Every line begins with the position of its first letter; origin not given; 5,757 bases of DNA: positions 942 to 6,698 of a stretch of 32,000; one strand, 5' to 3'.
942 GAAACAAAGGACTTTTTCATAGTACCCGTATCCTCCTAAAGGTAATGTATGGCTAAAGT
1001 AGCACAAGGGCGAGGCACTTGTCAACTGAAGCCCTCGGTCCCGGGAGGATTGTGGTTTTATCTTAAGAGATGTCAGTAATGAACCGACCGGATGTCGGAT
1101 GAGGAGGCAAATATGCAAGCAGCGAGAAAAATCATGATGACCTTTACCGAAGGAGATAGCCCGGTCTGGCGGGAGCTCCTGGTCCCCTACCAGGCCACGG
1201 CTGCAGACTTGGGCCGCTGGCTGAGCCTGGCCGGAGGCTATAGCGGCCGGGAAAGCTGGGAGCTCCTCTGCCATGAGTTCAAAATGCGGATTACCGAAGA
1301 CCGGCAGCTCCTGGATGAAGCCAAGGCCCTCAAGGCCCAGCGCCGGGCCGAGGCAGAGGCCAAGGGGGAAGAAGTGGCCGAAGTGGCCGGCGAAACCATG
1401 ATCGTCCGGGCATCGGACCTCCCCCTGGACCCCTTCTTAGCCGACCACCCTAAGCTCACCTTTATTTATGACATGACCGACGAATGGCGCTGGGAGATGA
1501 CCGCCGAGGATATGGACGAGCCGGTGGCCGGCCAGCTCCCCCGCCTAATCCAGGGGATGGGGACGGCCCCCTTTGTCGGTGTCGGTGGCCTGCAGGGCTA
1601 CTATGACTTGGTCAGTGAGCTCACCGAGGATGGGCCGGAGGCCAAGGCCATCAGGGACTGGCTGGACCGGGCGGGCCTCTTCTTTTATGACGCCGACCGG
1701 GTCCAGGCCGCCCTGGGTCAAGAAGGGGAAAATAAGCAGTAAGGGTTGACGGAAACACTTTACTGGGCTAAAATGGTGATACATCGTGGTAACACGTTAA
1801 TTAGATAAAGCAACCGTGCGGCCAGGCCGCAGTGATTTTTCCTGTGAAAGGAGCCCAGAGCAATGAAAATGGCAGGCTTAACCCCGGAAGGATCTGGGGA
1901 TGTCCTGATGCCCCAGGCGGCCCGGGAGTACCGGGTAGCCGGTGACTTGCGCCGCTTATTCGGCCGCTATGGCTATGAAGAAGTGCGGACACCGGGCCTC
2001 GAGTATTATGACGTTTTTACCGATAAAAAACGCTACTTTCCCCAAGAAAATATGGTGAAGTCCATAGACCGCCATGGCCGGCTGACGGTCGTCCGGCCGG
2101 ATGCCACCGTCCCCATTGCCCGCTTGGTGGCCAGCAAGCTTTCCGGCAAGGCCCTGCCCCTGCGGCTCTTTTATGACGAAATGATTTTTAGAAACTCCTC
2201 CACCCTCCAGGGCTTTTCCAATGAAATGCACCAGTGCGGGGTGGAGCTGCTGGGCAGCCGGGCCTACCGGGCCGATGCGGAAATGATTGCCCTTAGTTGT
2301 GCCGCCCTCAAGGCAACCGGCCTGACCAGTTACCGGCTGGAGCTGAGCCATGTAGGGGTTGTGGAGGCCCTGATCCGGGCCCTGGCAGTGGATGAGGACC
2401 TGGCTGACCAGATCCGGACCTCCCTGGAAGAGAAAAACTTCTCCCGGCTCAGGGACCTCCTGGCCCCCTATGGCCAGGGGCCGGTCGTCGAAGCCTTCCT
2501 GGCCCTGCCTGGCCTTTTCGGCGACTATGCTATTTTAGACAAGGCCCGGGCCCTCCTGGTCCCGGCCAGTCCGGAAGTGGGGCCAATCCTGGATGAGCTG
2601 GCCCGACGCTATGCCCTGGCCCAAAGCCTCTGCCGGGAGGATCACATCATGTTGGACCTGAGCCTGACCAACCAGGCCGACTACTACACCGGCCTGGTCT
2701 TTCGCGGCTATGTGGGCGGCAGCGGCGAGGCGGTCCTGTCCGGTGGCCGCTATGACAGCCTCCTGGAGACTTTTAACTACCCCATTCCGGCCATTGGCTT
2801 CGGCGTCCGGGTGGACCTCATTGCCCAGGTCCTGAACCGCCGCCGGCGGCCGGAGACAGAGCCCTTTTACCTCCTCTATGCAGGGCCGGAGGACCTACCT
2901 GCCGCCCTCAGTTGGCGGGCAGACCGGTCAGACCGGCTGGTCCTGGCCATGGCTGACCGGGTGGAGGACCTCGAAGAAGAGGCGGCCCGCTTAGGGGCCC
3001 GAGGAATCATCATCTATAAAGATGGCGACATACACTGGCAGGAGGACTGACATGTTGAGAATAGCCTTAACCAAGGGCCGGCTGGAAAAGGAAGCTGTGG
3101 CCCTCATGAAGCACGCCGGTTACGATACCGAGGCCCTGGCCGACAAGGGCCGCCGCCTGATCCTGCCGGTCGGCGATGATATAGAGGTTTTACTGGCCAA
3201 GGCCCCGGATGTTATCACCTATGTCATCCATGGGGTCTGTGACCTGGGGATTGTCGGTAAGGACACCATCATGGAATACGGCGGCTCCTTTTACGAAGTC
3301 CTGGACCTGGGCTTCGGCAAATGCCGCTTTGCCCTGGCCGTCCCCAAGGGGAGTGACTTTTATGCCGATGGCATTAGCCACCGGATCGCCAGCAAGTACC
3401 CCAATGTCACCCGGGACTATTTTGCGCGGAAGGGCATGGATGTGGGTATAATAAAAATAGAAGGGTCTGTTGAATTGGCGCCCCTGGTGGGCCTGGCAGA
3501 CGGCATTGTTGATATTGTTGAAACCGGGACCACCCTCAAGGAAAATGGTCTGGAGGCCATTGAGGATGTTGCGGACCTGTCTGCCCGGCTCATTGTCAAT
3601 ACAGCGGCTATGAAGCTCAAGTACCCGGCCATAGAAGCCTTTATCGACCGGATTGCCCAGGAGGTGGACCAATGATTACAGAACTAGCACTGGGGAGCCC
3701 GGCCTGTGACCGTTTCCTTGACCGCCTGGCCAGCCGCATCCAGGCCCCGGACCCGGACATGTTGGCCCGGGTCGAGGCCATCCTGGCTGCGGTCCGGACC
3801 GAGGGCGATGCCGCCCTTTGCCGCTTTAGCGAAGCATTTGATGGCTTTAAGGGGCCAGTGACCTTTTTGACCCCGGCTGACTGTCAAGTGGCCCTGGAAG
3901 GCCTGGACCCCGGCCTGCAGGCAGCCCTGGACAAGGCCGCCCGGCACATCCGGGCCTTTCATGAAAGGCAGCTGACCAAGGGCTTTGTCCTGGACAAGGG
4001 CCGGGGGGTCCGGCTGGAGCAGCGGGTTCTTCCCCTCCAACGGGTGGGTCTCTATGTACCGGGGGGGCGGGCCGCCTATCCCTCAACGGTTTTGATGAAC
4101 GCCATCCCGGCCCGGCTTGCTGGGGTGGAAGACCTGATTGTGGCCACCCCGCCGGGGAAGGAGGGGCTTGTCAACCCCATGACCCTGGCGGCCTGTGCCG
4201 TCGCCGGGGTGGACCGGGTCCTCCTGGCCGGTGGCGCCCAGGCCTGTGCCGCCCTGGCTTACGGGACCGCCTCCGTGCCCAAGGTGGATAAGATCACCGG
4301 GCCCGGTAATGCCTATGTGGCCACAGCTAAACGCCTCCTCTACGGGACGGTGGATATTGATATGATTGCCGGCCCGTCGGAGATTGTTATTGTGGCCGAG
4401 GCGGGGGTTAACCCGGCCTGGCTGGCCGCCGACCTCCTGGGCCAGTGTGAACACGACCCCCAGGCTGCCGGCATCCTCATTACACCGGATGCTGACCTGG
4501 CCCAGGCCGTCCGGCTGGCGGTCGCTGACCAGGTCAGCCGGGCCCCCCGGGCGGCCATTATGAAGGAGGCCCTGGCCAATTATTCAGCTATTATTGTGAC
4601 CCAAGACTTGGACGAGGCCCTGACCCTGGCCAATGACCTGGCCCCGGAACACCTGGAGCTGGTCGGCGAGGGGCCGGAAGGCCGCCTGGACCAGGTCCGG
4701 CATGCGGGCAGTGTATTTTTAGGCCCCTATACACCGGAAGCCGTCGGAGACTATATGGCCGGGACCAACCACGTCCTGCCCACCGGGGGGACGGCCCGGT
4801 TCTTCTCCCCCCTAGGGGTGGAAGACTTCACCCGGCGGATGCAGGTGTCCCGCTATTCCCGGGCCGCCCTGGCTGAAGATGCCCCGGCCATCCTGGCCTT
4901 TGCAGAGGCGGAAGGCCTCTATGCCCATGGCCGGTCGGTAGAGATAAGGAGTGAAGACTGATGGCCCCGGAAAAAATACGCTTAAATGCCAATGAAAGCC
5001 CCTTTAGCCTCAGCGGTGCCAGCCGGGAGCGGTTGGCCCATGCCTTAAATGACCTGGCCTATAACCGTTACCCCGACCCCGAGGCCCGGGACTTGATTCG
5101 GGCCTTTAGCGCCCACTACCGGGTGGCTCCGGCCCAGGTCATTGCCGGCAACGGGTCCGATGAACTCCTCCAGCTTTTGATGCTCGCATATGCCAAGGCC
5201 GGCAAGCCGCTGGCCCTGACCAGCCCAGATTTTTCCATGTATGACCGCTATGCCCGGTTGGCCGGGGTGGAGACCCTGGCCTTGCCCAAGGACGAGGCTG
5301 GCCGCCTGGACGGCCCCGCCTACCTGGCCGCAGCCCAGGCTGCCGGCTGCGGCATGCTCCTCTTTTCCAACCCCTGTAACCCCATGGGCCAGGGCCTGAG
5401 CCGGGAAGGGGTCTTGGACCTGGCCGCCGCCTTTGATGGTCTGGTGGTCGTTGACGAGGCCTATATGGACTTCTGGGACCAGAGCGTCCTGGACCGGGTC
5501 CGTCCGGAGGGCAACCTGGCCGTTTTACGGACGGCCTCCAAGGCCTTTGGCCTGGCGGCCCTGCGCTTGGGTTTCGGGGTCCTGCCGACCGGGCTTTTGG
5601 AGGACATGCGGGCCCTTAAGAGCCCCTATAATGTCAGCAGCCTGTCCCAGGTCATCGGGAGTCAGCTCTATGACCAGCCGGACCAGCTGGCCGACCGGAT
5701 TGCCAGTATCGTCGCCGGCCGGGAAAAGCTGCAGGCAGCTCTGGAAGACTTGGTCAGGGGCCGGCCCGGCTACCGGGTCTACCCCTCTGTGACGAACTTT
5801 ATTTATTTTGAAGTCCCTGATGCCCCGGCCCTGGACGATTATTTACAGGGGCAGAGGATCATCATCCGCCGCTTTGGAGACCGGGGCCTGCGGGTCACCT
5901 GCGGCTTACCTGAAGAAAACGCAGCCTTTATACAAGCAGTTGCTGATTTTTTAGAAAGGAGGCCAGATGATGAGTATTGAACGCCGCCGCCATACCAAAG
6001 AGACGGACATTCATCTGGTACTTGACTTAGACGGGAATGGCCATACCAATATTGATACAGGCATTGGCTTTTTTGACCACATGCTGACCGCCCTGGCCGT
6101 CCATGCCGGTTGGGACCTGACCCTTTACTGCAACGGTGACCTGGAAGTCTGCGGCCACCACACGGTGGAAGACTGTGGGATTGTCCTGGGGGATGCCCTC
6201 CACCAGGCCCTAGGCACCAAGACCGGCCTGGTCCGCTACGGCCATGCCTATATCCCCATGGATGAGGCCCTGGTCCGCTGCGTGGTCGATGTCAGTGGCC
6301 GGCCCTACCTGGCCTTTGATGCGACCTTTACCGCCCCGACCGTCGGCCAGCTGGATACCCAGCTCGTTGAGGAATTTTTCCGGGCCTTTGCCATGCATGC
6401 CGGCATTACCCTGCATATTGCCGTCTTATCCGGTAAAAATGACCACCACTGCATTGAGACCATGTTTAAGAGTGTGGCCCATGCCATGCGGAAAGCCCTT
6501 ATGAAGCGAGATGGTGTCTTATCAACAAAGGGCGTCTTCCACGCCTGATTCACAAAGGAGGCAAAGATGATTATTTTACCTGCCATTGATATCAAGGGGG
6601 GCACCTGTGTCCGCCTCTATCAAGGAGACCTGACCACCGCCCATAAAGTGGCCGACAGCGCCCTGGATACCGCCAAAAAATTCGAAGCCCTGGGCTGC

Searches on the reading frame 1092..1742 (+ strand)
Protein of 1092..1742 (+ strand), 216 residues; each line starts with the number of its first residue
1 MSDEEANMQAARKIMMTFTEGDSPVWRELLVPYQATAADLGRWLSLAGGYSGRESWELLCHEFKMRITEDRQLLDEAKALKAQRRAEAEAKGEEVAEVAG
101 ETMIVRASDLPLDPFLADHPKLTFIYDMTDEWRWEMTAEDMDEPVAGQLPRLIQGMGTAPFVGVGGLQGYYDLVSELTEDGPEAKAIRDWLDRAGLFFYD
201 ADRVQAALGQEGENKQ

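Call 51: search_protein_families(library=pfam, proteins=[window:1092-1742:+], max_evalue=0.00001)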
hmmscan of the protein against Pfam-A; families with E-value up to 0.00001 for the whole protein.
window:1092-1742:+ (216 aa): 1 family
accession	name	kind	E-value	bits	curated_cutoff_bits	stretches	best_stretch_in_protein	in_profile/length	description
PF07929.16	PRiA4_ORF3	-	1e-19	71.4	26.6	1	14-204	5-169/173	Plasmid pRiA4b ORF-3-like protein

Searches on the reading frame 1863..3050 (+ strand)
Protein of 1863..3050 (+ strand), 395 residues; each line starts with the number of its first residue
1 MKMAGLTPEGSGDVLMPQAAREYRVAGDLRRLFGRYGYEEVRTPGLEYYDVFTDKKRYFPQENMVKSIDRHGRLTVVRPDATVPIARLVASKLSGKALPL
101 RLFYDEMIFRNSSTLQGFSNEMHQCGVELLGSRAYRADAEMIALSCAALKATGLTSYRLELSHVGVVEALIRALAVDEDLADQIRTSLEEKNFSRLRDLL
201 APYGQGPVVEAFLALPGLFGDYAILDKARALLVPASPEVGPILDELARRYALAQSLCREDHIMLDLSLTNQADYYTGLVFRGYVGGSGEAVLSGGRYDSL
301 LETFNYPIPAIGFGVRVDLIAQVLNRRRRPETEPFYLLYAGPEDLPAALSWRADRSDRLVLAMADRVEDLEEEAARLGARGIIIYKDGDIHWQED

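Call 51: search_protein_families(library=pfam, proteins=[window:1863-3050:+], max_evalue=0.00001)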
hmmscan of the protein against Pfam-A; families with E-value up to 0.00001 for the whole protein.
window:1863-3050:+ (395 aa): 1 family
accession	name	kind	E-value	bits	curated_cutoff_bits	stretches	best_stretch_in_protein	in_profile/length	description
PF13393.11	tRNA-synt_His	-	9.7e-66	222.5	25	1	12-318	3-306/308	Histidyl-tRNA synthetase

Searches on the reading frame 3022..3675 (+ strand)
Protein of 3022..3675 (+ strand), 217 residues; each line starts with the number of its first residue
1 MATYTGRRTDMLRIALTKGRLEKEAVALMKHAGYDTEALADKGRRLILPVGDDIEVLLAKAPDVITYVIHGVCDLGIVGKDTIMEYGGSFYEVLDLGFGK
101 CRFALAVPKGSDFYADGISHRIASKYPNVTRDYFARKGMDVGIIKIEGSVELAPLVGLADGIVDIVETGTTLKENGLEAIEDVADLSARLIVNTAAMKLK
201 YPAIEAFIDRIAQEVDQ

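Call 51: search_protein_families(library=pfam, proteins=[window:3022-3675:+], max_evalue=0.00001)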
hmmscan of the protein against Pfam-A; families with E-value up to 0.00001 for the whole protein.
window:3022-3675:+ (217 aa): 1 family
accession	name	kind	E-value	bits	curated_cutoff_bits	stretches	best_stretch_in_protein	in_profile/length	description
PF01634.23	HisG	-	5.9e-56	189.2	25.5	1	60-212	1-157/158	ATP phosphoribosyltransferase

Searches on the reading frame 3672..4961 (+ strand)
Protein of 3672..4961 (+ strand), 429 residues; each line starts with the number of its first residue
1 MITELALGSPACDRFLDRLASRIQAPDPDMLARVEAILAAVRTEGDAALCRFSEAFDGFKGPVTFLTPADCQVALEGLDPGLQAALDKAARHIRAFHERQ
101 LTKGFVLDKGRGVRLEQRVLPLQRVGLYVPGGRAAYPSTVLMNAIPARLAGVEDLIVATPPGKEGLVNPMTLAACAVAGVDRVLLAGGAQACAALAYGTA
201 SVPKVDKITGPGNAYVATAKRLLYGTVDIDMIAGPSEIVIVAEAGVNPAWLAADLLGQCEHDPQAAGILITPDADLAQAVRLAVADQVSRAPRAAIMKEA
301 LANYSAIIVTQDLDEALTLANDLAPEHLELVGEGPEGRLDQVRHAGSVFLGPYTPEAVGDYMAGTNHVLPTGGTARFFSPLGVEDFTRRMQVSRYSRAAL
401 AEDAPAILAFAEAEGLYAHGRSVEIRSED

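Call 51: search_protein_families(library=pfam, proteins=[window:3672-4961:+], max_evalue=0.00001)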
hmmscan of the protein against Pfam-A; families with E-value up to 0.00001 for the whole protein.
window:3672-4961:+ (429 aa): 1 family
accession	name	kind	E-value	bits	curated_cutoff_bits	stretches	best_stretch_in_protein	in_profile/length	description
PF00815.25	Histidinol_dh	-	4.8e-159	530.2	27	1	27-426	8-410/411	Histidinol dehydrogenase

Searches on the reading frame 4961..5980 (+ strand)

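Call 51: search_protein_families(library=pfam, proteins=[window:4961-5980:+], max_evalue=0.00001)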
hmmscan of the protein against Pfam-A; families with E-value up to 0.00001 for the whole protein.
window:4961-5980:+ (339 aa): 1 family
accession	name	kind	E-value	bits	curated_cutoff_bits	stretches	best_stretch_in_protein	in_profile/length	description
PF00155.27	Aminotran_1_2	-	3.3e-44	152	19.7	1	4-320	2-353/361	Aminotransferase class I and II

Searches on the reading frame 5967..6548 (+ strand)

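Call 51: search_protein_families(library=pfam, proteins=[window:5967-6548:+], max_evalue=0.00001)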
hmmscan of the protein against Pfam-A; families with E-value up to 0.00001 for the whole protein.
window:5967-6548:+ (193 aa): 1 family
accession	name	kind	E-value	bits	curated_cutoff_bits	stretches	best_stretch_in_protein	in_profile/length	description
PF00475.24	IGPD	-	8.5e-65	217.7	27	1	31-174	1-144/144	Imidazoleglycerol-phosphate dehydratase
